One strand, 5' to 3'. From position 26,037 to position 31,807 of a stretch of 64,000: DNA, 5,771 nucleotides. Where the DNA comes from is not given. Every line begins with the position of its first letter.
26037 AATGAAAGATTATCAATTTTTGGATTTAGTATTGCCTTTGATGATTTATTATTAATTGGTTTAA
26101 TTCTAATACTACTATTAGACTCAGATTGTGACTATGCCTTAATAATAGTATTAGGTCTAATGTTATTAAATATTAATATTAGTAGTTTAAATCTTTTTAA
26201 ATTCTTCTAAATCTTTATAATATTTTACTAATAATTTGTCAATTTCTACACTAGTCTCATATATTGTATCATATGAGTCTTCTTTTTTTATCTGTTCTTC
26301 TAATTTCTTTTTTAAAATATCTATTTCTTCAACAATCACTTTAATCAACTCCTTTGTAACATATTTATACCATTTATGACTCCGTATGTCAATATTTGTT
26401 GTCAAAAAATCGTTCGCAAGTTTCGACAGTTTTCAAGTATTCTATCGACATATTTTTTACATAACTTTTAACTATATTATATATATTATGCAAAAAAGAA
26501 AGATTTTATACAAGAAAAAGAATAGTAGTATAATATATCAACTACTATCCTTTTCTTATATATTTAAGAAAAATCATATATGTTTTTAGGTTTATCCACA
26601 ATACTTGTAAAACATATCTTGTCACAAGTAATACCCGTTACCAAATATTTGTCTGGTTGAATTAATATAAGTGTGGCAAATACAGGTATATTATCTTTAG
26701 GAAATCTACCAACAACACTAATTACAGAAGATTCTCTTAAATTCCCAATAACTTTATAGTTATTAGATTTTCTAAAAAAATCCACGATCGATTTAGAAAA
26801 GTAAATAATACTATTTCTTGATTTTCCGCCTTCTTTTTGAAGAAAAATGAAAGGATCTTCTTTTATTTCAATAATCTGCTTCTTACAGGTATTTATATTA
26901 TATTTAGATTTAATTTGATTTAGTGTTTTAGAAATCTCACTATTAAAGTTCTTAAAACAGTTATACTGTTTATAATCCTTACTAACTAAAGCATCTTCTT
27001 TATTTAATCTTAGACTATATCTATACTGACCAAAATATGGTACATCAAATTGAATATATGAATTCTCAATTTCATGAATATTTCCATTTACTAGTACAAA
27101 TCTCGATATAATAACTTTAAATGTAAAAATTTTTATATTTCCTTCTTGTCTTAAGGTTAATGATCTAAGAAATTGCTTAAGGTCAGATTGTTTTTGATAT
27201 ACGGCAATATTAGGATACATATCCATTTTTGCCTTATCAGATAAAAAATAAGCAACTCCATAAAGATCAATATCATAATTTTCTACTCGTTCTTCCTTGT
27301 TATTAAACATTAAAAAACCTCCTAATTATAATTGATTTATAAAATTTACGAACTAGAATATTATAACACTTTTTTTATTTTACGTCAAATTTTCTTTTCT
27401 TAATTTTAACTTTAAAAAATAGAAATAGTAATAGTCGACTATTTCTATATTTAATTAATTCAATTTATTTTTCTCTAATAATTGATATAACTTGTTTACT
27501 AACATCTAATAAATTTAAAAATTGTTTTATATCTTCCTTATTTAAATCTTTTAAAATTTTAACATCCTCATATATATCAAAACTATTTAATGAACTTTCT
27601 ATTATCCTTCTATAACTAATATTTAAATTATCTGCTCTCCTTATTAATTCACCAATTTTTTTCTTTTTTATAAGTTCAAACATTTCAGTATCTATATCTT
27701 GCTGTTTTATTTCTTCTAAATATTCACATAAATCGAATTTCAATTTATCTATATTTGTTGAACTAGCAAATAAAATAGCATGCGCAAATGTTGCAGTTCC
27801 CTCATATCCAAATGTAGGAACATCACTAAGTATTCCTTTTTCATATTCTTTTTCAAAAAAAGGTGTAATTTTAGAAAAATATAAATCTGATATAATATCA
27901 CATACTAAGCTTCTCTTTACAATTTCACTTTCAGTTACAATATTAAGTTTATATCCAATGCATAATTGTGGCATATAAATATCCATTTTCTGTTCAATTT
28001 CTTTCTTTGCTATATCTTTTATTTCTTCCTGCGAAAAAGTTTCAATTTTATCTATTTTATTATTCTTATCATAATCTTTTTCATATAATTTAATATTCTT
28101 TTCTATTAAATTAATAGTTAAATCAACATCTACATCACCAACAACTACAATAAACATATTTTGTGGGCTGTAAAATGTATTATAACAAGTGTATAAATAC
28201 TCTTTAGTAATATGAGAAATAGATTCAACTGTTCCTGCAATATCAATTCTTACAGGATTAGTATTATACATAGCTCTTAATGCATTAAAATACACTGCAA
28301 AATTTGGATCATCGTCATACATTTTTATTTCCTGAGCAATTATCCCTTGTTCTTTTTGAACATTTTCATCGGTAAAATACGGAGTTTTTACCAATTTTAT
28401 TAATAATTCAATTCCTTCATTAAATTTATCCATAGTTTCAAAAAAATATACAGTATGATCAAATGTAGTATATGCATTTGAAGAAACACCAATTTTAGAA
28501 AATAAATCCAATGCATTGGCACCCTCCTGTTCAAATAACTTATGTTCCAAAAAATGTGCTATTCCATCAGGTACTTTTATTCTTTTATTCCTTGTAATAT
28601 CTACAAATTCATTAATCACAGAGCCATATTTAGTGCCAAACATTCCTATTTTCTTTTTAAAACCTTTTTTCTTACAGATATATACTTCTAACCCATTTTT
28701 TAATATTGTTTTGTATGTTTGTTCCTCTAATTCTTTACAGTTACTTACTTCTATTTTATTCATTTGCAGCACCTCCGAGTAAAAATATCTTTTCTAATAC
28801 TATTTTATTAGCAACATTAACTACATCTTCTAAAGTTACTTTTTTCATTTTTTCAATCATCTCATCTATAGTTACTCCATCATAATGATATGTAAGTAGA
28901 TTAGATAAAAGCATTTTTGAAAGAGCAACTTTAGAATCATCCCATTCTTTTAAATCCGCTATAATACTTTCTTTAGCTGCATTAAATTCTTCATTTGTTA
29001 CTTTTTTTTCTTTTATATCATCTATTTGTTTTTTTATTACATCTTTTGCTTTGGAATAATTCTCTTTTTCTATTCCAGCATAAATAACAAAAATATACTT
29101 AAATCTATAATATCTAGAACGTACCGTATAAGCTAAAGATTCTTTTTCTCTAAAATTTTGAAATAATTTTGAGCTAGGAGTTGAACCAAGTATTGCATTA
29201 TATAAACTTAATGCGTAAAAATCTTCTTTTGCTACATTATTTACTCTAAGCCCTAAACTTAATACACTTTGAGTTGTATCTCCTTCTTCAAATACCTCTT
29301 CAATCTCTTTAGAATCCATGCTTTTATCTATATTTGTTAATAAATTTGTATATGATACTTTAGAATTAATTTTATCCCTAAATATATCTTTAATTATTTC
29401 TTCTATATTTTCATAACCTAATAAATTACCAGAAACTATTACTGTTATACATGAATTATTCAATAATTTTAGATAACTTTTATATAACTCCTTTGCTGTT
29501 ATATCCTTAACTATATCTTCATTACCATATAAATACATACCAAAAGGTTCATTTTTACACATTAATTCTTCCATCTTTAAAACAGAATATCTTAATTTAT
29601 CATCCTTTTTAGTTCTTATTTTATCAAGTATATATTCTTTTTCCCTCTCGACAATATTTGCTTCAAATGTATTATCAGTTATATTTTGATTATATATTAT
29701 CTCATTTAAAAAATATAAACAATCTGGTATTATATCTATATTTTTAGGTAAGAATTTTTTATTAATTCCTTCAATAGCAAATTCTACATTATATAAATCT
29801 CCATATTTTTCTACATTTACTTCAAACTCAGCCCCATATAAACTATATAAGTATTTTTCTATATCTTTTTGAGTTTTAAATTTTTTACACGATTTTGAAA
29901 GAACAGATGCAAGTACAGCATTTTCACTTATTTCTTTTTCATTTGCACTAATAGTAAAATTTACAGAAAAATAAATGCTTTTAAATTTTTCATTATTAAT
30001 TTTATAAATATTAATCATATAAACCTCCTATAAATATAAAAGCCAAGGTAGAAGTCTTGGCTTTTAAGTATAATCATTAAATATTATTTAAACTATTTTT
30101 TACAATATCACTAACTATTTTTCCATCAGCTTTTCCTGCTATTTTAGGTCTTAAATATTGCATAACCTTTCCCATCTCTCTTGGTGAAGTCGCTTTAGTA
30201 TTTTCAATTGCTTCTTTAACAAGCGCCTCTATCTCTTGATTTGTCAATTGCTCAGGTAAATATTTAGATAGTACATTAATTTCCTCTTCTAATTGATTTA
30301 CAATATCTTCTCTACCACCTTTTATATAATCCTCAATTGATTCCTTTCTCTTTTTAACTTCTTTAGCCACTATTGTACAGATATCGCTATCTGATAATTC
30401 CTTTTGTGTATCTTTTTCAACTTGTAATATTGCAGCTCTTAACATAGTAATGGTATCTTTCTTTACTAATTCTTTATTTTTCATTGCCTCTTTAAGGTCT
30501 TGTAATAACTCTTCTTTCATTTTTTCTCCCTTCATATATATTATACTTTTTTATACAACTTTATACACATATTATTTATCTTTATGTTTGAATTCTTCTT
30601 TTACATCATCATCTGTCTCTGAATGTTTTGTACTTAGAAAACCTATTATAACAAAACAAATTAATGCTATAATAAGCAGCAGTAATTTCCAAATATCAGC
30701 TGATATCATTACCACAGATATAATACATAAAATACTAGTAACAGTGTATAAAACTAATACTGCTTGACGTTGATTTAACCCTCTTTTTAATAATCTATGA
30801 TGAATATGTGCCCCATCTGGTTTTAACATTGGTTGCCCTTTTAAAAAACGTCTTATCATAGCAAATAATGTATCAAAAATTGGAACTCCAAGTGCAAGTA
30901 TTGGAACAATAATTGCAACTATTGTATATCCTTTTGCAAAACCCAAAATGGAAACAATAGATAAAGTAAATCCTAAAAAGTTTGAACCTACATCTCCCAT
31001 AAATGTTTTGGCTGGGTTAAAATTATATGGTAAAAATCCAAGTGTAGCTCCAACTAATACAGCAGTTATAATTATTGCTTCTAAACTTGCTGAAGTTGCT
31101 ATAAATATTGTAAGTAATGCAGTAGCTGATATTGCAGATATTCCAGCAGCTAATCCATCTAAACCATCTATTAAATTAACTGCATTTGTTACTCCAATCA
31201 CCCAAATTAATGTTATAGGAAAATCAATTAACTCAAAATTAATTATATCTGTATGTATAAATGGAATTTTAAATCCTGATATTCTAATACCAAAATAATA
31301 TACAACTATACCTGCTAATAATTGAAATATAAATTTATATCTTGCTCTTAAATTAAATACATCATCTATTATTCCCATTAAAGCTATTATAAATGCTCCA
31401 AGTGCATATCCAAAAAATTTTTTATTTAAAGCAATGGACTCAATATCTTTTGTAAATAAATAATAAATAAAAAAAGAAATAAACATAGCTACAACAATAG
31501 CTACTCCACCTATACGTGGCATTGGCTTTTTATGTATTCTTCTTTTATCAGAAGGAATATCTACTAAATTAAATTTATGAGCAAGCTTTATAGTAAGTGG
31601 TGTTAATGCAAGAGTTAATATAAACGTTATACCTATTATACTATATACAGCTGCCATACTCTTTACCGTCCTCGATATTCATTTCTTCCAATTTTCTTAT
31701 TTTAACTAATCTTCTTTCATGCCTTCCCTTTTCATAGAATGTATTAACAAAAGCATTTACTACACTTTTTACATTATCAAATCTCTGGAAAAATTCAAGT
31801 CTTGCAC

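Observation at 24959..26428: Identical 14-nt element at identical distance from the -35 box in two promoters (ATPase operon and Spo0E-like gene)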

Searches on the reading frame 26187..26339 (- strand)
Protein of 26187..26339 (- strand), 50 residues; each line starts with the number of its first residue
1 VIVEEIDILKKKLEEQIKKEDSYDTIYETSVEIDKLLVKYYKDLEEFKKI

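Call 9: search_protein_families(library=pfam, proteins=[window:26187-26339:-], max_evalue=0.01)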
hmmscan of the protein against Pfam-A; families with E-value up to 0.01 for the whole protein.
window:26187-26339:- (50 aa): 1 family
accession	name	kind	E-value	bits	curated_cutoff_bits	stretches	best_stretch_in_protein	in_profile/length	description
PF09388.15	SpoOE-like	-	1.8e-05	25.1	23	1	4-42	3-42/42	Spo0E like sporulation regulatory protein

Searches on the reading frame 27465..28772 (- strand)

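Call 9: search_protein_families(library=pfam, proteins=[window:27465-28772:-], max_evalue=0.01)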
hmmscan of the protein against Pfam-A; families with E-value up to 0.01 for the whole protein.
window:27465-28772:- (435 aa): 2 families
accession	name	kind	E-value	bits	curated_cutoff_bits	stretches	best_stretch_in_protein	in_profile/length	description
PF05193.26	Peptidase_M16_C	-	1.9e-17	64.2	23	1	188-371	2-180/181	Peptidase M16 inactive domain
PF00675.25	Peptidase_M16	-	1.3e-15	58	22.3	1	69-181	31-148/149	Insulinase (Peptidase family M16)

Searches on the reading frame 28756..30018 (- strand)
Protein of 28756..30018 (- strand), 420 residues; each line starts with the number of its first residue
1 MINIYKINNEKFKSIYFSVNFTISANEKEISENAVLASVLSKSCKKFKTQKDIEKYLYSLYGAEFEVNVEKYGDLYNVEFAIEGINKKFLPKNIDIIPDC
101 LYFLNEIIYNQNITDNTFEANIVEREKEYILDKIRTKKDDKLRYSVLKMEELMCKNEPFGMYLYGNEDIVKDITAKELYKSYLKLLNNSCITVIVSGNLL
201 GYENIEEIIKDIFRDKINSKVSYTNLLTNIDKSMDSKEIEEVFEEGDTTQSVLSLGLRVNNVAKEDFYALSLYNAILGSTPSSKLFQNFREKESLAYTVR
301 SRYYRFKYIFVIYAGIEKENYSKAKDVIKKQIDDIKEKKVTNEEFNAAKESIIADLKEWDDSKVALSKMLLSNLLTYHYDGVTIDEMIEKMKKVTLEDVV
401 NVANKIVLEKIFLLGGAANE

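Call 10: search_protein_families(library=pfam, proteins=[window:28756-30018:-], max_evalue=0.01)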
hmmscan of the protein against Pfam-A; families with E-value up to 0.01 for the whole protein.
window:28756-30018:- (420 aa): 2 families
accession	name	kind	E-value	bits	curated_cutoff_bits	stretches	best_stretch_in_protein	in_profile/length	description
PF05193.26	Peptidase_M16_C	-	3.6e-28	99.1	23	1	172-351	1-180/181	Peptidase M16 inactive domain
PF22456.1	PqqF-like_C_4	-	0.0044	17.6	27.5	1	281-362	6-91/100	PQQ synthase PqqF-like, C-terminal lobe domain 4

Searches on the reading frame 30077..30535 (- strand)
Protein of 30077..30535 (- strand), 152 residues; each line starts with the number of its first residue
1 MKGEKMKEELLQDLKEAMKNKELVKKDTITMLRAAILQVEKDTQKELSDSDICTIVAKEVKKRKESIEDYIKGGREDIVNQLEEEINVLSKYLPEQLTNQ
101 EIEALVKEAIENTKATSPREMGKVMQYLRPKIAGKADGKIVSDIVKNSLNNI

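Call 10: search_protein_families(library=pfam, proteins=[window:30077-30535:-], max_evalue=0.01)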
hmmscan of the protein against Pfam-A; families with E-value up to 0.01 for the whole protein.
window:30077-30535:- (152 aa): 5 families
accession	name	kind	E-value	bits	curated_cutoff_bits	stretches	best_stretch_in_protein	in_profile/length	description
PF09424.15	YqeY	-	1e-48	165.5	27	1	7-149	1-143/143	Yqey-like protein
PF18958.6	DUF5700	-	3.8e-05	23.7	25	1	18-102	13-96/283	Putative zinc dependent peptidase (DUF5700)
PF06705.16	SF-assemblin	-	0.0011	18.9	30.6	1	8-112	15-129/247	SF-assemblin/beta giardin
PF19269.4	Anticodon_2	-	0.0026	18.6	23.6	0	75-144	61-124/141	Anticodon binding domain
PF21943.1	TetR_C_46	-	0.0085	16.7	27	0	64-119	34-86/109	Tetracyclin repressor-like, C-terminal domain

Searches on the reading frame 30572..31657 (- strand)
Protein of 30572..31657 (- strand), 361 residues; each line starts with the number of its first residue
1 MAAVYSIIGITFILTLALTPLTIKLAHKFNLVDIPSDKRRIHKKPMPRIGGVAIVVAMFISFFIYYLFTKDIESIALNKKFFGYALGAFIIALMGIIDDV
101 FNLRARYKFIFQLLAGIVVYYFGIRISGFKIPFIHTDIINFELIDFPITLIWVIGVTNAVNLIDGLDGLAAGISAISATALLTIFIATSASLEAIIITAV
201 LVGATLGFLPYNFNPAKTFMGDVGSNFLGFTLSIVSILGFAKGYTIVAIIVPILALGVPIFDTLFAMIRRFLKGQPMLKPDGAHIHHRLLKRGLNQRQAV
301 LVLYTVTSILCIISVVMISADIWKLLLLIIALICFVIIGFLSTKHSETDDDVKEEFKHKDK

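Call 10: search_protein_families(library=pfam, proteins=[window:30572-31657:-], max_evalue=0.01)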
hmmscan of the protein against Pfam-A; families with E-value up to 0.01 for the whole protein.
window:30572-31657:- (361 aa): 1 family
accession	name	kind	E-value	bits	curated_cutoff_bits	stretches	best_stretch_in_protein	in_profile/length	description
PF00953.26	Glycos_transf_4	-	1.3e-40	139.4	27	1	82-238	2-158/160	Glycosyl transferase family 4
